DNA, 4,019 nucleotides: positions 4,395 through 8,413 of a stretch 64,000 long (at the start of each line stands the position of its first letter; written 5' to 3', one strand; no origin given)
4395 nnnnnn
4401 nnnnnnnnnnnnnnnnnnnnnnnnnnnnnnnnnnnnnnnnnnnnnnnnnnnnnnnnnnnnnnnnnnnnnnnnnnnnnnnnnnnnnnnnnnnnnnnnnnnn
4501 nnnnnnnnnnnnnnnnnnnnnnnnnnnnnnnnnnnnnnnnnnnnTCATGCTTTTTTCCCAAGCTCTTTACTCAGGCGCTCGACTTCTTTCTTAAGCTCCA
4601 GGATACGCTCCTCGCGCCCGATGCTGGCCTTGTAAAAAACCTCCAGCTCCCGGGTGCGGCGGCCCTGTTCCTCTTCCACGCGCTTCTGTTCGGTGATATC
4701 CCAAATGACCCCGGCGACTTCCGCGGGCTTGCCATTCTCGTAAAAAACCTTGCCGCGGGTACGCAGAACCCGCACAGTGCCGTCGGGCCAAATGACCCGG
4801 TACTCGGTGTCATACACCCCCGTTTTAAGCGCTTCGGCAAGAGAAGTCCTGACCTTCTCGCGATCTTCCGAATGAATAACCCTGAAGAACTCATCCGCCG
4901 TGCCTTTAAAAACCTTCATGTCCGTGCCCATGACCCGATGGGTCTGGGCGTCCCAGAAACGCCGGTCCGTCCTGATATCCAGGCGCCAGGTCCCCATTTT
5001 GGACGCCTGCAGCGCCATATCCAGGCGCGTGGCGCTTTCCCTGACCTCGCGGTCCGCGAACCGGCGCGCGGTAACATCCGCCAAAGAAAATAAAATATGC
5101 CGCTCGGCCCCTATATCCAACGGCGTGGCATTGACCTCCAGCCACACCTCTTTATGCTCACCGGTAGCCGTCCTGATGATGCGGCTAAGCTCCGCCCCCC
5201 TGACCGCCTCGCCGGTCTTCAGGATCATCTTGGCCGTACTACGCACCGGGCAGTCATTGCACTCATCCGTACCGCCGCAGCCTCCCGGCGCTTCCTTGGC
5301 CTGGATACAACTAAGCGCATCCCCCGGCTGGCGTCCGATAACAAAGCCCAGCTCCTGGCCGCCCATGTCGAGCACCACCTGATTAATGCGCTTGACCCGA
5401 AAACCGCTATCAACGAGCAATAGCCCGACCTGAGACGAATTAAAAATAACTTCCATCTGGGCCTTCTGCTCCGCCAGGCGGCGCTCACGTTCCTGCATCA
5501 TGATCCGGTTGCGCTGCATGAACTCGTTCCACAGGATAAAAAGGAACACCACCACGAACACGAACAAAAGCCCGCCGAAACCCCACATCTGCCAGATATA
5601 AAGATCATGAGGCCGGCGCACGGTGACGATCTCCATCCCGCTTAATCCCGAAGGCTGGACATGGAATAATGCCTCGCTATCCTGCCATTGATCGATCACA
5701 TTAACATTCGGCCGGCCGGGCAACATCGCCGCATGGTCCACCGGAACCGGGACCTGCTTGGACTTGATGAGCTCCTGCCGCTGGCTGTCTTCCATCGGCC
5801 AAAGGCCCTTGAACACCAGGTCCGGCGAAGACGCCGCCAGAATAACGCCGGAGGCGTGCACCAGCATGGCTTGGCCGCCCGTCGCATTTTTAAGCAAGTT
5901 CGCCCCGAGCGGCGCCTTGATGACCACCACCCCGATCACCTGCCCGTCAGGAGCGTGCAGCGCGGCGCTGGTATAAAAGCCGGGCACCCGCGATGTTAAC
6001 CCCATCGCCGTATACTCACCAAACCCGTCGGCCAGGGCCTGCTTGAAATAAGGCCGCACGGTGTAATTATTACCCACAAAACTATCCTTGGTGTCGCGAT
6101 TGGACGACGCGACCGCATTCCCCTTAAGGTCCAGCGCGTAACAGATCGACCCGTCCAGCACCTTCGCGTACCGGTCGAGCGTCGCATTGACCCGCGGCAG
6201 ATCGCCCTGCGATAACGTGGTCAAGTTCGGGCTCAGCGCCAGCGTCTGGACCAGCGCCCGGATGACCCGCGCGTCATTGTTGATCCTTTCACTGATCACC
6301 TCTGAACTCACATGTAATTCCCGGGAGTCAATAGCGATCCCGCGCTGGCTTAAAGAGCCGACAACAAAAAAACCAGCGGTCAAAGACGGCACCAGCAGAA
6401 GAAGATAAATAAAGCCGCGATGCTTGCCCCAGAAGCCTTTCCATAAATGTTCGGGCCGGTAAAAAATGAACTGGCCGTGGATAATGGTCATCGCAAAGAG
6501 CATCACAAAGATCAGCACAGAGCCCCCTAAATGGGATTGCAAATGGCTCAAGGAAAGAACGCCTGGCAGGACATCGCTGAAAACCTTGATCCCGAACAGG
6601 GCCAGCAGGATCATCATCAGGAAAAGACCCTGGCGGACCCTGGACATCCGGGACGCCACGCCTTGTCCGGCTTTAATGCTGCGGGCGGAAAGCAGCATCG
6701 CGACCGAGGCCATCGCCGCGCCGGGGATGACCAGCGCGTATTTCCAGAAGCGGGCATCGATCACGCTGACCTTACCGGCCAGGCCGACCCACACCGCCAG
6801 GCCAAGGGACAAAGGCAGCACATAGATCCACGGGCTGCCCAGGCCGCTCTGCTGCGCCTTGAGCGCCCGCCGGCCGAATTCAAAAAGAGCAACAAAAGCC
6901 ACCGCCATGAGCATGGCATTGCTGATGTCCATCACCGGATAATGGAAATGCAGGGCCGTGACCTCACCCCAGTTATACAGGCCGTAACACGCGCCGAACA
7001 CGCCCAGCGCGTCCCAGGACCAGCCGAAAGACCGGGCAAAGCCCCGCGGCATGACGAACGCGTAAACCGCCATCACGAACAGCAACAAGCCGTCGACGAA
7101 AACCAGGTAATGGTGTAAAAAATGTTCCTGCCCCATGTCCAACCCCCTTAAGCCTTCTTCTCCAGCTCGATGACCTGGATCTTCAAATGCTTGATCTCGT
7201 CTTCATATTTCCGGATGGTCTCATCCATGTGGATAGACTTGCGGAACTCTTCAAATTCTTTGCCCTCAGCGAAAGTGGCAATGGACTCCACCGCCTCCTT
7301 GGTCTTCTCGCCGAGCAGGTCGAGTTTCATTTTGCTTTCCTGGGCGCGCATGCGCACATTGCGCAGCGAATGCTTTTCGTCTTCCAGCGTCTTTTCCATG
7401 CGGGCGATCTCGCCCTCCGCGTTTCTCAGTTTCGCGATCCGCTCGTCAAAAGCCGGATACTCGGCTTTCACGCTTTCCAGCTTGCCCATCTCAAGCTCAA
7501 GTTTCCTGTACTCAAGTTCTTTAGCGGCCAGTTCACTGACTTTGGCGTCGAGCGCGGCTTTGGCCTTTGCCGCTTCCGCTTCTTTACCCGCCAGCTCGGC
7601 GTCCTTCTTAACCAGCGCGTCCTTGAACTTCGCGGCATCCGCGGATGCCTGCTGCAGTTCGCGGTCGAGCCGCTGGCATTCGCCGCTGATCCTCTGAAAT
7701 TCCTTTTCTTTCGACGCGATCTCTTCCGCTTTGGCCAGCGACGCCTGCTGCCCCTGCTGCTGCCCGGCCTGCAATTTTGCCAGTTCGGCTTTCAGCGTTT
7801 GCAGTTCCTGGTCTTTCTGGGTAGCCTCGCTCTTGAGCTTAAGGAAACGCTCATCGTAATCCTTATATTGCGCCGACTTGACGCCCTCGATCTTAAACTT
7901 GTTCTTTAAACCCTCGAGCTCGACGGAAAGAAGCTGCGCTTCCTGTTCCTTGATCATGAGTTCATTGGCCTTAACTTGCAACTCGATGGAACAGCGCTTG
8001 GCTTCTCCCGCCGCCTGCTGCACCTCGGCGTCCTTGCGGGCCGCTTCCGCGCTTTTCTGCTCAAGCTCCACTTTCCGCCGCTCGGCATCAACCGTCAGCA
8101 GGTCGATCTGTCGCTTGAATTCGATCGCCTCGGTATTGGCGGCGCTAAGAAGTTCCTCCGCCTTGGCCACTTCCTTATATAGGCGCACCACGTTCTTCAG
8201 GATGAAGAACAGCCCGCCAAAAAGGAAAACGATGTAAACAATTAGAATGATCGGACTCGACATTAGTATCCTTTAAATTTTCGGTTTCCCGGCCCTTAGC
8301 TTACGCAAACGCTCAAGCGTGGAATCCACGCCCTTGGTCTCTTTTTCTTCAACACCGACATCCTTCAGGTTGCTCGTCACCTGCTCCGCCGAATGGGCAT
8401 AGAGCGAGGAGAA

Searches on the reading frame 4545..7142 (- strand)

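Call 9: search_protein_families(library=pfam, proteins=[window:4545-7142:-], max_evalue=0.001)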
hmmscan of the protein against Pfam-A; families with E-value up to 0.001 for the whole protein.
window:4545-7142:- (865 aa): 4 families
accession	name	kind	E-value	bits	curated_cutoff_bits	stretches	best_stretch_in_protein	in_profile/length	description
PF08447.18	PAS_3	-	4.3e-19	69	25.6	1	729-813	3-89/89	PAS fold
PF02743.24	dCache_1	-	4.5e-10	39.9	45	1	274-438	9-183/240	Cache domain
PF08448.16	PAS_4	-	6.6e-10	39.6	23.1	1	567-694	1-109/110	PAS fold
PF13426.13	PAS_9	-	0.0002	22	27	0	572-691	2-102/103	PAS domain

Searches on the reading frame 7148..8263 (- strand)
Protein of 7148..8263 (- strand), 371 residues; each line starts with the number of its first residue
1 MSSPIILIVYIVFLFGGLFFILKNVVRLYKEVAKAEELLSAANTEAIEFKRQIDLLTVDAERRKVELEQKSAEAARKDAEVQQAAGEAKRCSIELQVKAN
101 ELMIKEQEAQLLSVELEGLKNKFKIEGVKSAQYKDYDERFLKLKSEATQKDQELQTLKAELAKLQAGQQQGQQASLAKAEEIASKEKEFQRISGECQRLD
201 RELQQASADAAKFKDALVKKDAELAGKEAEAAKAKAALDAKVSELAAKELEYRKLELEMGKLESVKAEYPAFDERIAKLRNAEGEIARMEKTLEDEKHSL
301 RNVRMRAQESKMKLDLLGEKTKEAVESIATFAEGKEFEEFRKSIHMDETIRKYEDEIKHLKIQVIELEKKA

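Call 3: search_protein_families(library=pfam, proteins=[window:7148-8263:-], max_evalue=0.01)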
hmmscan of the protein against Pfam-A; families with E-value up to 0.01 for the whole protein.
window:7148-8263:- (371 aa): 1 family
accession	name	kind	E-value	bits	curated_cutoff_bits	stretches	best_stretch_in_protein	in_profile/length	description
PF21342.2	SoxA-TsdA_cyt-c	-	0.0084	16.5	27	0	258-294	25-60/88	SoxA/TsdA, cytochrome c domain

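Call 4: search_protein_families(library=ncbifam, proteins=[window:7148-8263:-], max_evalue=0.01)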
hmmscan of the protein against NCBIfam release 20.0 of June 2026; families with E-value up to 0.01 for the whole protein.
window:7148-8263:- (371 aa): 2 families
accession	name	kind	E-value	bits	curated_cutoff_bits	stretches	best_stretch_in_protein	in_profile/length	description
TIGR02169.1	SMC_prok_A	equivalog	4.3e-07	28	729.4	2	145-370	668-884/1165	chromosome segregation protein SMC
TIGR02168.1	SMC_prok_B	equivalog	3.1e-06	25.2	567.35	1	27-264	683-924/1181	chromosome segregation protein SMC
